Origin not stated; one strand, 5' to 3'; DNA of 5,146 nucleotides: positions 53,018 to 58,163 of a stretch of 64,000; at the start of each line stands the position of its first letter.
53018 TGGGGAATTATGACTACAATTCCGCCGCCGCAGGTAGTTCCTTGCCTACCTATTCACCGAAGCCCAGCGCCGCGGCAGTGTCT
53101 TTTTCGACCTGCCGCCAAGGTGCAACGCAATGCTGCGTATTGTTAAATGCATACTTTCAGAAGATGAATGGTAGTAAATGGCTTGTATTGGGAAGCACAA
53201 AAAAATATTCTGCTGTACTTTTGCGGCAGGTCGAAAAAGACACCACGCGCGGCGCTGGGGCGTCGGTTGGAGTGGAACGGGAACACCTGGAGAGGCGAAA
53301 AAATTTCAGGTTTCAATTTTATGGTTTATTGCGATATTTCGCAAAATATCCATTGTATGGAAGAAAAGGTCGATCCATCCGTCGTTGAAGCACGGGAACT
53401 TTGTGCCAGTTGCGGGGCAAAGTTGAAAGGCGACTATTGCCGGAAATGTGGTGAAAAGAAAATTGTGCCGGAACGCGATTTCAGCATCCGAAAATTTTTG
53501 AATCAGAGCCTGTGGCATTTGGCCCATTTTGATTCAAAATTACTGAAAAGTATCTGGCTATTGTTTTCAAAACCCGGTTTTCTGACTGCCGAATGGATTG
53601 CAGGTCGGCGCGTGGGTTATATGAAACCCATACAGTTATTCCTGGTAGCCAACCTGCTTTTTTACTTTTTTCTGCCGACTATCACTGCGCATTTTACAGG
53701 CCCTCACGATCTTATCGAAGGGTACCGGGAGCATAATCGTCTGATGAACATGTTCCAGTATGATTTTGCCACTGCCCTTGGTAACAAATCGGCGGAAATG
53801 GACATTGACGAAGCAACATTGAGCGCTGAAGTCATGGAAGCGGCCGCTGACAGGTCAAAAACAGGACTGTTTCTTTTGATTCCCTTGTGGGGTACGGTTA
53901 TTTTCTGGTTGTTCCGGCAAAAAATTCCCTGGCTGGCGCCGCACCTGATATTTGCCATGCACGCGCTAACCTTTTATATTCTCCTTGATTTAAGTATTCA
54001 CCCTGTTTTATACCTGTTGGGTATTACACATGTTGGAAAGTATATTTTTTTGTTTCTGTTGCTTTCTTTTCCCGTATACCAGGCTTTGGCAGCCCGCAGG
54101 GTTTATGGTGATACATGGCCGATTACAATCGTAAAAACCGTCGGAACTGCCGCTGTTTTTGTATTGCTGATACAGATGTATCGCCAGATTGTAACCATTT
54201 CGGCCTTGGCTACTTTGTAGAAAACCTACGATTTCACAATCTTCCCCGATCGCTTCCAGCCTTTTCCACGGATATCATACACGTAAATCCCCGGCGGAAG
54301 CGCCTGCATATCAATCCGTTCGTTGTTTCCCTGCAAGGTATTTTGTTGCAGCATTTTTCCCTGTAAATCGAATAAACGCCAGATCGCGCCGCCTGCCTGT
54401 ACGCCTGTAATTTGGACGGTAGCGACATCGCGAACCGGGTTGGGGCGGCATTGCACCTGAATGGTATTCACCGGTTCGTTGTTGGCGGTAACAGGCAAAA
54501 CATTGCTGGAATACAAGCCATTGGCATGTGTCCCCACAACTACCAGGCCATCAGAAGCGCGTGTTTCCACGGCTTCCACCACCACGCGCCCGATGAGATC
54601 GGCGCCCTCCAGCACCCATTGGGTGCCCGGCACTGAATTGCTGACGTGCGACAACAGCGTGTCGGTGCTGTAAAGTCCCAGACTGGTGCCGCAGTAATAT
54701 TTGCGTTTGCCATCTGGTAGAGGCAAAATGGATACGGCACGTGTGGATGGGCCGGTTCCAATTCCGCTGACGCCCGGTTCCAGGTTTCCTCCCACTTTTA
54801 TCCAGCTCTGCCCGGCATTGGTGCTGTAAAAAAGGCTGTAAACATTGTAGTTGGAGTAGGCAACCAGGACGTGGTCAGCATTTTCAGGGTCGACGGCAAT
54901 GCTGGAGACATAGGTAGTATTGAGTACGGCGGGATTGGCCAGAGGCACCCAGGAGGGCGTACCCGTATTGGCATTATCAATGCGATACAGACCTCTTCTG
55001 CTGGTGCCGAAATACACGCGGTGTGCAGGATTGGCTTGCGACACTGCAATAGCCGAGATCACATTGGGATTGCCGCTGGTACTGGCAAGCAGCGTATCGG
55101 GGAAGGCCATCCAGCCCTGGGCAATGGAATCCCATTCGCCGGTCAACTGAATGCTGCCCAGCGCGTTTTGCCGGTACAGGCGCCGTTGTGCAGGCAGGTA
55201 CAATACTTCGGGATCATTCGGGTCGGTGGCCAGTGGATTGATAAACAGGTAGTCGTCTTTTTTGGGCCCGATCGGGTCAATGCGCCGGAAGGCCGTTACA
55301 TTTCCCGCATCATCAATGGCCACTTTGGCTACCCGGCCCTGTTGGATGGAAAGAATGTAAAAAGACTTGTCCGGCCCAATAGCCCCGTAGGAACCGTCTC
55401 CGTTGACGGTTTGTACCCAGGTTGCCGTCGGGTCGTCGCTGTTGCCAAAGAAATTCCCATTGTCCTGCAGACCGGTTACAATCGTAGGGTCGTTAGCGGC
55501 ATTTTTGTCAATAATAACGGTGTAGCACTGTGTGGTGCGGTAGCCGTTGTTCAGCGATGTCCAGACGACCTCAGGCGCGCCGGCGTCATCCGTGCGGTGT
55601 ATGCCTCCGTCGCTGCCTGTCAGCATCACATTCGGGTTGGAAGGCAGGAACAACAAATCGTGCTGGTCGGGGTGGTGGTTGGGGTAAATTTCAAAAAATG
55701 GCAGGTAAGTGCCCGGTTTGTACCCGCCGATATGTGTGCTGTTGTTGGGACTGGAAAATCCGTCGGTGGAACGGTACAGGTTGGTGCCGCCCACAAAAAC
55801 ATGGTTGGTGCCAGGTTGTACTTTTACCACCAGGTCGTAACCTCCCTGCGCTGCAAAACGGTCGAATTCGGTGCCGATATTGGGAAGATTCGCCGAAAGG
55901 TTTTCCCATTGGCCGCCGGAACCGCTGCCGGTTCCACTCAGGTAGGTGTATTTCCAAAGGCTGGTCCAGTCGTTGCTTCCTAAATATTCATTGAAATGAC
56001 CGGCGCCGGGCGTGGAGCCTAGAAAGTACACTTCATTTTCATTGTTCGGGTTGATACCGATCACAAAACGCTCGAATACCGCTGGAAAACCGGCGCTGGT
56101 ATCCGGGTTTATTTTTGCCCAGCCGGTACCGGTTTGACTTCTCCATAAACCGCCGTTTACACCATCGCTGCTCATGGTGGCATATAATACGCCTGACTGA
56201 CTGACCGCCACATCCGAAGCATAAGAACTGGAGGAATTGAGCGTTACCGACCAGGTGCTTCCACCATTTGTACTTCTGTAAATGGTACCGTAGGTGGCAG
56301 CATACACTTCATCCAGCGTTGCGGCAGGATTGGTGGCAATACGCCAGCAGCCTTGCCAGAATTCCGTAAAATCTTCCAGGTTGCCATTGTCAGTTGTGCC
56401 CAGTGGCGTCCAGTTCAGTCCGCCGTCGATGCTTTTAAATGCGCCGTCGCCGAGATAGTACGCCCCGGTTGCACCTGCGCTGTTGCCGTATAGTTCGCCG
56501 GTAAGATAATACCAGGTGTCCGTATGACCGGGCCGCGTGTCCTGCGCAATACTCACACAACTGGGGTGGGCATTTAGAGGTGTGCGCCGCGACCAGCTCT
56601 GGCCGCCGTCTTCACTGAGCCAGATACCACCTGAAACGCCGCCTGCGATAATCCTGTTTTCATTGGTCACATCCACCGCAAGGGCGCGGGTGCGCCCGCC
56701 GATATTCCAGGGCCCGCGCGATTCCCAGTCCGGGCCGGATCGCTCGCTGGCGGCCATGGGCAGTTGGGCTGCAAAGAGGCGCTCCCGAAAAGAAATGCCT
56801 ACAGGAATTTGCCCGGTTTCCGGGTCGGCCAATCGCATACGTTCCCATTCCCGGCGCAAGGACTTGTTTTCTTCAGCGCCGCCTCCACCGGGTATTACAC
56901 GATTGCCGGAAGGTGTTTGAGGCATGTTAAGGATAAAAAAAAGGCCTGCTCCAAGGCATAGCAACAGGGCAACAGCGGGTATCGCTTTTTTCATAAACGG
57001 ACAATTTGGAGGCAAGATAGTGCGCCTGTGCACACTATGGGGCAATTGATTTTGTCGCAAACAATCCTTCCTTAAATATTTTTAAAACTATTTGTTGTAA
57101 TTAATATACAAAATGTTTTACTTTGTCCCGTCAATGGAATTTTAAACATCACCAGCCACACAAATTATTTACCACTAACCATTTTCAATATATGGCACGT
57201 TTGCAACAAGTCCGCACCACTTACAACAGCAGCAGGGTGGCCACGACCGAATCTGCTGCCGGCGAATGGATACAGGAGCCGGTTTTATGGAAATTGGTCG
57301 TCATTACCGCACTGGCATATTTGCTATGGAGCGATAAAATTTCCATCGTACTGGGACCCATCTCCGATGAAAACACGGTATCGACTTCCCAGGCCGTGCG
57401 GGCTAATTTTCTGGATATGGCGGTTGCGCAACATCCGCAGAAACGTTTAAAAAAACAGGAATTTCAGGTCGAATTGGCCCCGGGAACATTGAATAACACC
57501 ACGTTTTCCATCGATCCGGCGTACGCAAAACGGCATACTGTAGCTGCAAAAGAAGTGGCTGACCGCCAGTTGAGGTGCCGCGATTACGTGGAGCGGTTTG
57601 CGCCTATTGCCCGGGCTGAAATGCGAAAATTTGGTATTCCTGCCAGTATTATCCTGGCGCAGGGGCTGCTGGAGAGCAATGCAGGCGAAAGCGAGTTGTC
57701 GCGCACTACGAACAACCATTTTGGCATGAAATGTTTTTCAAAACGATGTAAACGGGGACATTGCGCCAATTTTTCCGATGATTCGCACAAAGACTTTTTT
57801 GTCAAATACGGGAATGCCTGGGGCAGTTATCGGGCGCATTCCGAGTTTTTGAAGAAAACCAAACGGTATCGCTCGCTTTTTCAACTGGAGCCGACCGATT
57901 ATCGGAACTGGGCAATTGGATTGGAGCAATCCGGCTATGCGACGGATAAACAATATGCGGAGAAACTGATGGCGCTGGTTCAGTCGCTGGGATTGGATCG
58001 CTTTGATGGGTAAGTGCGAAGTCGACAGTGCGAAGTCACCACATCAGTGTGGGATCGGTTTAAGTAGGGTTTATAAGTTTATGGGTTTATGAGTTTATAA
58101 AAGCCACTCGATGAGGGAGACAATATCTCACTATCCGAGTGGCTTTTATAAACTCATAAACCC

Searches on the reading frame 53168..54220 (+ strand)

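Call 49: search_protein_families(library=pfam, proteins=[window:53168-54220:+], max_evalue=0.00001)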
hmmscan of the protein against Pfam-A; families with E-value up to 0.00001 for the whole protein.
window:53168-54220:+ (350 aa): 1 family
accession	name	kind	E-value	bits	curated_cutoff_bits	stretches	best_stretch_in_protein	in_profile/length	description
PF12412.13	DUF3667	-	5.4e-16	58.3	27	1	122-165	1-44/45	Protein of unknown function (DUF3667)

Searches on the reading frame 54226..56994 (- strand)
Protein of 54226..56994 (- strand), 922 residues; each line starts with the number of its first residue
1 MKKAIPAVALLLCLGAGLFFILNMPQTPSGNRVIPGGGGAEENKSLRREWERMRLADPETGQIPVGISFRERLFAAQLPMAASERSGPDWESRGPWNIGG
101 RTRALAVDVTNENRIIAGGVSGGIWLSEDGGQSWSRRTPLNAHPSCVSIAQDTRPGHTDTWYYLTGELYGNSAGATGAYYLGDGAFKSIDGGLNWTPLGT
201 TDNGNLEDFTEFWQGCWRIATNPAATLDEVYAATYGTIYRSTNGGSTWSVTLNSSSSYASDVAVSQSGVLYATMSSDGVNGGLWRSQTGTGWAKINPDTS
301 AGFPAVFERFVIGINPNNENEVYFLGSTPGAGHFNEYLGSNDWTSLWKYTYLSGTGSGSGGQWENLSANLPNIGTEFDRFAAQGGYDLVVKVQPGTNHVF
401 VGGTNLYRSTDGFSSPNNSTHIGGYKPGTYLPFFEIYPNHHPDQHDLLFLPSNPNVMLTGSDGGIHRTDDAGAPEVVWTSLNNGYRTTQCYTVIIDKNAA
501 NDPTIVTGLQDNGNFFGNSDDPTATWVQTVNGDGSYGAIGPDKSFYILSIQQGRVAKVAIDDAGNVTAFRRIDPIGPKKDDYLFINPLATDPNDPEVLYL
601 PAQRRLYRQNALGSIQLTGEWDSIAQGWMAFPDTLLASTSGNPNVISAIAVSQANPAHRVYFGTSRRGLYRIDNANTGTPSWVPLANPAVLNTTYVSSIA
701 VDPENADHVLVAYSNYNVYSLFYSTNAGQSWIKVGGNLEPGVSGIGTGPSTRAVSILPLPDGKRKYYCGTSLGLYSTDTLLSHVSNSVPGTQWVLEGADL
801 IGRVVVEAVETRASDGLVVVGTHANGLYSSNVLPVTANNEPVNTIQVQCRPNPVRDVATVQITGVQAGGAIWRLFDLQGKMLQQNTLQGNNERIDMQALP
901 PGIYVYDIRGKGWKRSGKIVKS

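Call 49: search_protein_families(library=pfam, proteins=[window:54226-56994:-], max_evalue=0.00001)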
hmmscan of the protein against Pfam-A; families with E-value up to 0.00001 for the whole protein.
window:54226-56994:- (922 aa): 1 family
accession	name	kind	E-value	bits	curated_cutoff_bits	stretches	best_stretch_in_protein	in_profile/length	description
PF18962.6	Por_Secre_tail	-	5e-08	33.6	27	1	851-916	3-70/75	Secretion system C-terminal sorting domain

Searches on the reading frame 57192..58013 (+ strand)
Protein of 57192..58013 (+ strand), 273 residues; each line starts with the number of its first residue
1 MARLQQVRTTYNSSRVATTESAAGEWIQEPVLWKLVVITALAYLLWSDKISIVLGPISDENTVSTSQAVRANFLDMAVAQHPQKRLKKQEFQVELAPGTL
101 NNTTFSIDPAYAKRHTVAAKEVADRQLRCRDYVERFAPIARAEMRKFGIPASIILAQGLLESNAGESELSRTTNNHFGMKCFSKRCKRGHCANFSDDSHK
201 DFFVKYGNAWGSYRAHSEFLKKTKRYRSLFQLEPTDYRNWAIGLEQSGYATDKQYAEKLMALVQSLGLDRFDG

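Call 49: search_protein_families(library=pfam, proteins=[window:57192-58013:+], max_evalue=0.00001)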
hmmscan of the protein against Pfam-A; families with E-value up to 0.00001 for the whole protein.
window:57192-58013:+ (273 aa): 1 family
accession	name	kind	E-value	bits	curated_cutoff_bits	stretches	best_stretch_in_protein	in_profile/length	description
PF01832.25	Glucosaminidase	-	2.6e-32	112.5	30.2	1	137-266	1-121/123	Mannosyl-glycoprotein endo-beta-N-acetylglucosaminidase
